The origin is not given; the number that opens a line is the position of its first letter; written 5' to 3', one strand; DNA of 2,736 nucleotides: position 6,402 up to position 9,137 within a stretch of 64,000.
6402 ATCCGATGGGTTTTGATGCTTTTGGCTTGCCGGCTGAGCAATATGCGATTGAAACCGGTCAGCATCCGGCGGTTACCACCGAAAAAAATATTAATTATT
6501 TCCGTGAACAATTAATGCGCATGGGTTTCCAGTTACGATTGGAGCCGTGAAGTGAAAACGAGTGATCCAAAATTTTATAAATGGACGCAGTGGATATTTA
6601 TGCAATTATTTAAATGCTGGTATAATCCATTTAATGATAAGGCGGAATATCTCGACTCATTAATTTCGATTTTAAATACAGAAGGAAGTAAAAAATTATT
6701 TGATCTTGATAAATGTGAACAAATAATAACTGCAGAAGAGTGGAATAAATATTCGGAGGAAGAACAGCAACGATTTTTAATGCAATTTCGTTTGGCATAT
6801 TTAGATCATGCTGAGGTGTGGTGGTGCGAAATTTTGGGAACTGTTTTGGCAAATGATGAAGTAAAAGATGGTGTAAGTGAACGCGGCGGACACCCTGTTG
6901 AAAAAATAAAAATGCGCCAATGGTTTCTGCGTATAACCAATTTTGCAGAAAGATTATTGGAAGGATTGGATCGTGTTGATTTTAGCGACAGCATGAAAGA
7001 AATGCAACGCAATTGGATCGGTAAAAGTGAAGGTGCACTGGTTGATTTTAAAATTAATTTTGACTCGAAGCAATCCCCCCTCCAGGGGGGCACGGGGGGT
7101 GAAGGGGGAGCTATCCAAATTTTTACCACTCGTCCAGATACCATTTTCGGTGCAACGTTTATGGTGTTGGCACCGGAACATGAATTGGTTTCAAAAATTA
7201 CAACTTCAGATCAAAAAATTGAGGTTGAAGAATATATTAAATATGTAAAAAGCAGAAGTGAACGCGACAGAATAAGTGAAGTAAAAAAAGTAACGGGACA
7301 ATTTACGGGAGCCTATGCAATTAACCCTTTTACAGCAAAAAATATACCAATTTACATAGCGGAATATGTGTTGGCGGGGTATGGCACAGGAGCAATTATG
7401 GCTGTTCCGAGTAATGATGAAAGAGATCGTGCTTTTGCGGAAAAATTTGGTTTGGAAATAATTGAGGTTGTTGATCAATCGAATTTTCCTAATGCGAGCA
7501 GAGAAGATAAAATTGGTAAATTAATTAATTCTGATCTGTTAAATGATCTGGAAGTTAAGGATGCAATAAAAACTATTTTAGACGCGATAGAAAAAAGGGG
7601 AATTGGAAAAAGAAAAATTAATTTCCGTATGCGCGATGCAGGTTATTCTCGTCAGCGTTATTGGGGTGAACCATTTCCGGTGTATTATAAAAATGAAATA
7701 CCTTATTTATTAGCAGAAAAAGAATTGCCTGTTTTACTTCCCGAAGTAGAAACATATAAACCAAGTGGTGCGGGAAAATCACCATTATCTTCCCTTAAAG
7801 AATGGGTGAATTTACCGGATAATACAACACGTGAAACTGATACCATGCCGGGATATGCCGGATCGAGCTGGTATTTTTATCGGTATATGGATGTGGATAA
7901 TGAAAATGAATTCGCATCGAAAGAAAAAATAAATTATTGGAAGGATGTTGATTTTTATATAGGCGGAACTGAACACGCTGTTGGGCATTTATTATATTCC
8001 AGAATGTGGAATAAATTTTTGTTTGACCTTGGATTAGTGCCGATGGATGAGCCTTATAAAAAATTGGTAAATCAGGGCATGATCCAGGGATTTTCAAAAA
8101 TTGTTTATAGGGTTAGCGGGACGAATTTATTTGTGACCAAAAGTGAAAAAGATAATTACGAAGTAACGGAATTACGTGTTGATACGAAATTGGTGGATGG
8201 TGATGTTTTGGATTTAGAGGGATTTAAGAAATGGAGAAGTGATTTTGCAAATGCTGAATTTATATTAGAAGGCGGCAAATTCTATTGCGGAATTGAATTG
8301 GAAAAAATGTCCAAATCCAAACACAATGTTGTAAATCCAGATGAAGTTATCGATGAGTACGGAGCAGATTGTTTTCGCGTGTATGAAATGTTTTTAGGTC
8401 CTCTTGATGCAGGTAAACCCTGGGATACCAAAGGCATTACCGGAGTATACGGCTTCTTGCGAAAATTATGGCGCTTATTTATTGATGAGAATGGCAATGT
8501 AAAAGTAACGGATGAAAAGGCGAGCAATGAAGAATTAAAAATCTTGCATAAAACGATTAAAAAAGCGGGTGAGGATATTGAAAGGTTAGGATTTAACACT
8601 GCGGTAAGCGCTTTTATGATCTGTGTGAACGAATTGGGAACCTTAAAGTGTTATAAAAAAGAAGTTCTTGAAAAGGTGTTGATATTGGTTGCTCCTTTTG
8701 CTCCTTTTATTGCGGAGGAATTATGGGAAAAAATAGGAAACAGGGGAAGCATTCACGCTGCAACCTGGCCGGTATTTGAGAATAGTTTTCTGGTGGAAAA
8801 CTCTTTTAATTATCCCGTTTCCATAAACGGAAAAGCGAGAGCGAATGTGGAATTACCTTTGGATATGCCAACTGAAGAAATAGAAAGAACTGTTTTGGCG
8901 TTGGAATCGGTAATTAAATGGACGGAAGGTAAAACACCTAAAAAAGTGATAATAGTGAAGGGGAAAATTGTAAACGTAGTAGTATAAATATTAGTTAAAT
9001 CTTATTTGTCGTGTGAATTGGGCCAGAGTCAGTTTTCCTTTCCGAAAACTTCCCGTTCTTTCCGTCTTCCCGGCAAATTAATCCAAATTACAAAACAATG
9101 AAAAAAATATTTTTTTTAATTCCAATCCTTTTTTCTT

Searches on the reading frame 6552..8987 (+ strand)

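Call 78: search_protein_families(library=pfam, proteins=[window:6552-8987:+], max_evalue=0.00001)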
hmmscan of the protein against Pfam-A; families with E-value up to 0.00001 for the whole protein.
window:6552-8987:+ (811 aa): 4 families
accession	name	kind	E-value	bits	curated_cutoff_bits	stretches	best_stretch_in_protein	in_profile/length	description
PF13603.12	tRNA-synt_1_2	-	5.1e-55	186.3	25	1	153-345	1-183/185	Leucyl-tRNA synthetase, editing domain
PF08264.19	Anticodon_1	-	6.8e-22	78.4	25.1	1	662-775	5-145/148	Anticodon-binding domain of tRNA ligase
PF00133.28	tRNA-synt_1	-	1.2e-14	54.4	22.7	0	584-611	374-401/414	tRNA synthetases class I (I, L, M and V)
PF09334.17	tRNA-synt_1g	-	2.8e-07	30.1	20.1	0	578-616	320-358/391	tRNA synthetases class I (M)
